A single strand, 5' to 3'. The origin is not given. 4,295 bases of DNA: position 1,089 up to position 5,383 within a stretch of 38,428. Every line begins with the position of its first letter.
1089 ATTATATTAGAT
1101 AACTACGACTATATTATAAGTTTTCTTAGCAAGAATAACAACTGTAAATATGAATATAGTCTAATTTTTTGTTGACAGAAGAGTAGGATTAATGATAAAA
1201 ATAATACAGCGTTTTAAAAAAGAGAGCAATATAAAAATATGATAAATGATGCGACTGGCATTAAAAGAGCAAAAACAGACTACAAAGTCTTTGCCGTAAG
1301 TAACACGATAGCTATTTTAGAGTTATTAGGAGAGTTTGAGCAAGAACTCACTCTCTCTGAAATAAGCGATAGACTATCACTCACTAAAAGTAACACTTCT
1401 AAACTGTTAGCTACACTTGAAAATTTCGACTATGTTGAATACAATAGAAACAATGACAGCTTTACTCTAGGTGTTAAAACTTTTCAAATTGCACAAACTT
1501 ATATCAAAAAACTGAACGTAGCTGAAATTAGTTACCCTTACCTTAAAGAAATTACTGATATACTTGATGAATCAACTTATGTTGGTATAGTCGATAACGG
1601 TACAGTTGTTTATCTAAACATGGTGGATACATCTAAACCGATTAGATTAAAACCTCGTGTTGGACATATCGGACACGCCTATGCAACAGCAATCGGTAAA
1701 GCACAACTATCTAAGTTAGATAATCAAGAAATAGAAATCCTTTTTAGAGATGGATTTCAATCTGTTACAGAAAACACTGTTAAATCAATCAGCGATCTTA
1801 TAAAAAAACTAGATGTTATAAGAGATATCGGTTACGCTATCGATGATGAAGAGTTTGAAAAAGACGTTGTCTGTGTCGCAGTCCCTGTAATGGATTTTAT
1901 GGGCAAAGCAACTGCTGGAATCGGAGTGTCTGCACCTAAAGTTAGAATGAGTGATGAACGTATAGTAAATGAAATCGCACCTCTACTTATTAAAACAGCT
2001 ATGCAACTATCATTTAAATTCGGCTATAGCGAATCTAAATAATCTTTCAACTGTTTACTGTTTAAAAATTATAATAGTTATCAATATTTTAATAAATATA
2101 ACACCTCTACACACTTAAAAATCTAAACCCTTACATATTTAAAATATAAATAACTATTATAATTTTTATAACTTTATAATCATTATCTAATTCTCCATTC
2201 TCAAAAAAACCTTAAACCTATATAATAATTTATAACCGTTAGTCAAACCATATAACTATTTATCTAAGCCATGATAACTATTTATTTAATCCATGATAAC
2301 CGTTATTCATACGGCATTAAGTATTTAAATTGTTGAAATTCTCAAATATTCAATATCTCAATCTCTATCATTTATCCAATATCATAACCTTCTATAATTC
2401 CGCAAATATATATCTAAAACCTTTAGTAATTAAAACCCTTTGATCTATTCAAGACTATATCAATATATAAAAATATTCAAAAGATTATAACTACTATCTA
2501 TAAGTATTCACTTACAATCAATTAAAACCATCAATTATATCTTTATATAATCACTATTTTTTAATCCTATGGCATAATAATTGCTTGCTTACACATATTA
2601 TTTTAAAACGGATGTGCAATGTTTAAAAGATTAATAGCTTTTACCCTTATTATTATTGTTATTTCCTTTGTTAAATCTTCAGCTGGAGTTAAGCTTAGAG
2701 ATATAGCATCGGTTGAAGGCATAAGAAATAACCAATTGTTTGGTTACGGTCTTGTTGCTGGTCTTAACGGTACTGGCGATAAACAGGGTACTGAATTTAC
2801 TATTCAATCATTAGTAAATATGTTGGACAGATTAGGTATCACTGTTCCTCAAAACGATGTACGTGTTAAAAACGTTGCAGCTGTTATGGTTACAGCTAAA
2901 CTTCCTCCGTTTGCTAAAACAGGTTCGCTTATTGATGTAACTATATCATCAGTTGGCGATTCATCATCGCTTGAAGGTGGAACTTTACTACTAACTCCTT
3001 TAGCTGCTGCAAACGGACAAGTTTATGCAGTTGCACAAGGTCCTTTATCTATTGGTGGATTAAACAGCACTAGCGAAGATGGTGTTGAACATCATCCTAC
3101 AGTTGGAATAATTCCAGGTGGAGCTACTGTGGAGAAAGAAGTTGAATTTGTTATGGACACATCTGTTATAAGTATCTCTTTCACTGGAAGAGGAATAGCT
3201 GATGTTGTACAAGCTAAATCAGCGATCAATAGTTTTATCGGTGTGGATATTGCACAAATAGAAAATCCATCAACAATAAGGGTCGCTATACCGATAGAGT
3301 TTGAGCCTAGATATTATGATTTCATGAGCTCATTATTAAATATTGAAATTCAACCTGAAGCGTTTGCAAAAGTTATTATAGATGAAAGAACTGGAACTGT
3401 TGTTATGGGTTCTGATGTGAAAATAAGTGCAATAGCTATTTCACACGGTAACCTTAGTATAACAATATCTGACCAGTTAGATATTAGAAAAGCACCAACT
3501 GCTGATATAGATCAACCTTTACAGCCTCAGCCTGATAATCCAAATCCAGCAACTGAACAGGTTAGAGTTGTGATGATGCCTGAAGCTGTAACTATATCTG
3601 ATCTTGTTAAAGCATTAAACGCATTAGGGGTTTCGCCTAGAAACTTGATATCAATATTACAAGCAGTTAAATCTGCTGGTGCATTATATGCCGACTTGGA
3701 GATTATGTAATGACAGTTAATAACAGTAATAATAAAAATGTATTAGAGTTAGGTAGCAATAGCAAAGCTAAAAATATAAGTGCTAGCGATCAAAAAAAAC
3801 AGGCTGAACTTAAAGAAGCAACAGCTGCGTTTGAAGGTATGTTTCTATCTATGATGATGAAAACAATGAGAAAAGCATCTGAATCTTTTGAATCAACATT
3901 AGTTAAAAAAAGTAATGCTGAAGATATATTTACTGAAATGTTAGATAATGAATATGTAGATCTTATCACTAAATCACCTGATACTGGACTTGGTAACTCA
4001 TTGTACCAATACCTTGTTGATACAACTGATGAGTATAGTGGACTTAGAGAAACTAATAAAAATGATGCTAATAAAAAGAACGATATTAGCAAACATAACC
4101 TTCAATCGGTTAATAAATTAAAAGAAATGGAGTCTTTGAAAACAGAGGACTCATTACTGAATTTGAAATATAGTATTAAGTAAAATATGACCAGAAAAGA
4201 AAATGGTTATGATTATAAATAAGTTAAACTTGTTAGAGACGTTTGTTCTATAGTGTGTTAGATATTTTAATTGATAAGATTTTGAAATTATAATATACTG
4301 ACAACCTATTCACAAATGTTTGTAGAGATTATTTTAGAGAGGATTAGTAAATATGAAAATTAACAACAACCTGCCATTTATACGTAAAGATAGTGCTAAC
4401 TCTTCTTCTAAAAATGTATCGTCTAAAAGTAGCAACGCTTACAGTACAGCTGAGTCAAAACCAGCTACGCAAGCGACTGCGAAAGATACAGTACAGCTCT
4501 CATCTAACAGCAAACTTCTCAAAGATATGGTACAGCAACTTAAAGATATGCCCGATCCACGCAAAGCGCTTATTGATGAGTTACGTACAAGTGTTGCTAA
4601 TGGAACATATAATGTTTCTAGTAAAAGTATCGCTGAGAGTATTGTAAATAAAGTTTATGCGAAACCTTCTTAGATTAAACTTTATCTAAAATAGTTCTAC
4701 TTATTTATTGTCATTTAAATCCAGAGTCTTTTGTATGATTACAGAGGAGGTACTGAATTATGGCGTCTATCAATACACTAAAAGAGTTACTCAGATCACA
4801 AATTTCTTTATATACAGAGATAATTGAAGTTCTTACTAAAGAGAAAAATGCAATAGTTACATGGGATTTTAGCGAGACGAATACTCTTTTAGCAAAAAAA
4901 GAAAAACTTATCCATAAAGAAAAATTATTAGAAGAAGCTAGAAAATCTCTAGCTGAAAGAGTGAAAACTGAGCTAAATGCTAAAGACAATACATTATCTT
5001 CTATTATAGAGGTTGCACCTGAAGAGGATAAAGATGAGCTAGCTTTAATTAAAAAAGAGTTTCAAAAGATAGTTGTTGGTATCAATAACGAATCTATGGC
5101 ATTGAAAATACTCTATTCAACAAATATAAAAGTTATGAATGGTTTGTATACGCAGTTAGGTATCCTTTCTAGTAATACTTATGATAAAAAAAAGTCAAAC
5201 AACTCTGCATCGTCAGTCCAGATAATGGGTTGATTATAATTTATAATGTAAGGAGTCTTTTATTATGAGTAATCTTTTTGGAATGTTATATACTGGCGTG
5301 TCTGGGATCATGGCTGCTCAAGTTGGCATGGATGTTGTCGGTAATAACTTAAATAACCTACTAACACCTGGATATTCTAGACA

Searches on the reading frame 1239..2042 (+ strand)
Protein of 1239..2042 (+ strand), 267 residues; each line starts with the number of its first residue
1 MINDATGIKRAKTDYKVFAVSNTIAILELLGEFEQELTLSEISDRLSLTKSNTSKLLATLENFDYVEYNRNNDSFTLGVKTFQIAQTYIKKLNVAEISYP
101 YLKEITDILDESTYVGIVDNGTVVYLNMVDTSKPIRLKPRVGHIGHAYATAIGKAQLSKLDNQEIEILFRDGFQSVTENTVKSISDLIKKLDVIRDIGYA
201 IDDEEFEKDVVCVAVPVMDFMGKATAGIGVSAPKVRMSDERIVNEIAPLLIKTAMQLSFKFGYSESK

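Call 7: search_protein_families(library=pfam, proteins=[window:1239-2042:+])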
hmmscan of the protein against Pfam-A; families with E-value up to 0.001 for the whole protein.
window:1239-2042:+ (267 aa): 8 families
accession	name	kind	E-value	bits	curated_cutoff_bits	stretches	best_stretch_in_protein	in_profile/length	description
PF01614.24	IclR_C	-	4.3e-39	134.3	24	1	86-258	1-173/174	Bacterial transcriptional regulator IclR C-terminal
PF09339.16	HTH_IclR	-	5e-13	49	22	1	19-69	1-51/52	IclR helix-turn-helix domain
PF12802.13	MarR_2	-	4.7e-06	27.1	27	1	25-70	9-54/61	MarR family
PF01022.26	HTH_5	-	4.9e-06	26.8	22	1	25-68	6-47/47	Bacterial regulatory protein, arsR family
PF13463.12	HTH_27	-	6.3e-06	26.8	22.2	1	22-71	4-53/68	Winged helix DNA-binding domain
PF13601.12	HTH_34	-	6.8e-05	23.4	27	1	25-71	4-49/80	Winged helix DNA-binding domain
PF01047.28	MarR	-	0.00035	20.9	24.6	1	24-71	6-52/59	MarR family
PF14394.12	DUF4423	-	0.00055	20.2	30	1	13-71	13-71/165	Domain of unknown function (DUF4423)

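Call 18: find_encoding_contigs(protein=window:1239-2042:+, flank=10000, max_places=4)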
Protein window:1239-2042:+ (267 aa): 17 contigs read that carry it; 4 places shown.
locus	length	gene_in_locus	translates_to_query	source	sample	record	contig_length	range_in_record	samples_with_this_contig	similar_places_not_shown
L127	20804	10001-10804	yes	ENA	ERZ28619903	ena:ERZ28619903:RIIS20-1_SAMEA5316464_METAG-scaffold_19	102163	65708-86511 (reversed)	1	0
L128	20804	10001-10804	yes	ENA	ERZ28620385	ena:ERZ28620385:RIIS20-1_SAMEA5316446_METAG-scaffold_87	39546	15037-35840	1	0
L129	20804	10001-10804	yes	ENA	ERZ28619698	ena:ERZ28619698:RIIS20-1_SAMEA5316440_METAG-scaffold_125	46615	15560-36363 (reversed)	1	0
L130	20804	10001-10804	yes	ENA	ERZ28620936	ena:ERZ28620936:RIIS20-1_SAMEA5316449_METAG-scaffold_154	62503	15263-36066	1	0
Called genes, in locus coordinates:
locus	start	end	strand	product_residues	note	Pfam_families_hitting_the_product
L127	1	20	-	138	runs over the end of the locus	PF02699:YajC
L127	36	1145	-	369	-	PF01702:TGT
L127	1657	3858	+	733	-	PF00082:Peptidase_S8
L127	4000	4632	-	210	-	PF27257:HI_0787_N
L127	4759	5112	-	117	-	-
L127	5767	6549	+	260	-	PF00753:Lactamase_B, PF23023:Anti-Pycsar_Apyc1 (faint), PF12706:Lactamase_B_2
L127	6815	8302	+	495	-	PF03600:CitMHS, PF16980:CitMHS_2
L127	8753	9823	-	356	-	PF04015:DUF362, PF12838:Fer4_7 (faint), PF00037:Fer4 (faint), PF12837:Fer4_6 (faint), PF13237:Fer4_10 (faint), PF14697:Fer4_21 (weak), PF25160:LdpA_Fe-S-bd (faint)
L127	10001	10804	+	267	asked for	PF01022:HTH_5 (faint), PF09339:HTH_IclR, PF12802:MarR_2 (weak), PF01614:IclR_C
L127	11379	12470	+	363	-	PF02119:FlgI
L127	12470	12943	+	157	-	PF10135:Rod-binding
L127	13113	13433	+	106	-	-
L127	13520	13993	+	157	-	PF05130:FlgN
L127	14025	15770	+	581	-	PF00460:Flg_bb_rod (weak), PF22638:FlgK_D1, PF06429:Flg_bbr_C (weak)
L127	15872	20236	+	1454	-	PF00669:Flagellin_N (weak)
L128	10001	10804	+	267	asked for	PF01022:HTH_5 (faint), PF09339:HTH_IclR, PF12802:MarR_2 (weak), PF01614:IclR_C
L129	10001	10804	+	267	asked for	PF01022:HTH_5 (faint), PF09339:HTH_IclR, PF12802:MarR_2 (weak), PF01614:IclR_C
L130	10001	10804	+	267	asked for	PF01022:HTH_5 (faint), PF09339:HTH_IclR, PF12802:MarR_2 (weak), PF01614:IclR_C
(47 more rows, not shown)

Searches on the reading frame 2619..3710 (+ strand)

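Call 7: search_protein_families(library=pfam, proteins=[window:2619-3710:+])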
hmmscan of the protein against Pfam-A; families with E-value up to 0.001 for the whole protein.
window:2619-3710:+ (363 aa): 1 family
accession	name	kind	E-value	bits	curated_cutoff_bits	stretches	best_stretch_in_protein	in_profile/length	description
PF02119.21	FlgI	-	2.8e-118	395.2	25.3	1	25-362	1-343/343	Flagellar P-ring protein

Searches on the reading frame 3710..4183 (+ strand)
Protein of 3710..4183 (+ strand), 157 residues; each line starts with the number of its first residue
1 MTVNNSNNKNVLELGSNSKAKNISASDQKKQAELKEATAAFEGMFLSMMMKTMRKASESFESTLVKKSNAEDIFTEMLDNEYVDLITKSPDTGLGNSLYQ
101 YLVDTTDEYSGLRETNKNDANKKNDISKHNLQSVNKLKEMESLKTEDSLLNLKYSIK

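Call 7: search_protein_families(library=pfam, proteins=[window:3710-4183:+])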
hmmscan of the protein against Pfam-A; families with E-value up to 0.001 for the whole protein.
window:3710-4183:+ (157 aa): 1 family
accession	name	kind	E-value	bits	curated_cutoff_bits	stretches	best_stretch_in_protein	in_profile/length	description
PF10135.14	Rod-binding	-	1.4e-09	38.8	25.1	1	51-100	1-50/51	Rod binding protein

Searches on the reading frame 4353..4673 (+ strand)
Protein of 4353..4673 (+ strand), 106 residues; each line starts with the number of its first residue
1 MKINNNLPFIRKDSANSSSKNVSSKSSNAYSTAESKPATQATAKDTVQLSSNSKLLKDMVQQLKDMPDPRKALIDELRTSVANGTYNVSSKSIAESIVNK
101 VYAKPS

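Call 7: search_protein_families(library=pfam, proteins=[window:4353-4673:+])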
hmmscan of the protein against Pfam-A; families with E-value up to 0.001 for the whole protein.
window:4353-4673:+ (106 aa): 1 family
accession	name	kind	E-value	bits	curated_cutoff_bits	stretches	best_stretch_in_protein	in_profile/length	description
PF04316.19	FlgM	-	3.6e-15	56.4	25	1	45-98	1-54/55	Anti-sigma-28 factor, FlgM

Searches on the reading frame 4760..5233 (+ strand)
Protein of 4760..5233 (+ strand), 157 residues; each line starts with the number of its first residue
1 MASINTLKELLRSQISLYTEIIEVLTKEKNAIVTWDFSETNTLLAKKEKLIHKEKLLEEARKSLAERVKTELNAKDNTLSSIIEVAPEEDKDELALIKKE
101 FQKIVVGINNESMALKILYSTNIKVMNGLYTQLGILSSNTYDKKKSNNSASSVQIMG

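Call 7: search_protein_families(library=pfam, proteins=[window:4760-5233:+])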
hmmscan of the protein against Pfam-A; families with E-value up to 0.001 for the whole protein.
window:4760-5233:+ (157 aa): 1 family
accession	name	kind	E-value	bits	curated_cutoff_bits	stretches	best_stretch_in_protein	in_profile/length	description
PF05130.17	FlgN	-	1.1e-11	45.7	30.5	1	1-147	1-145/147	FlgN protein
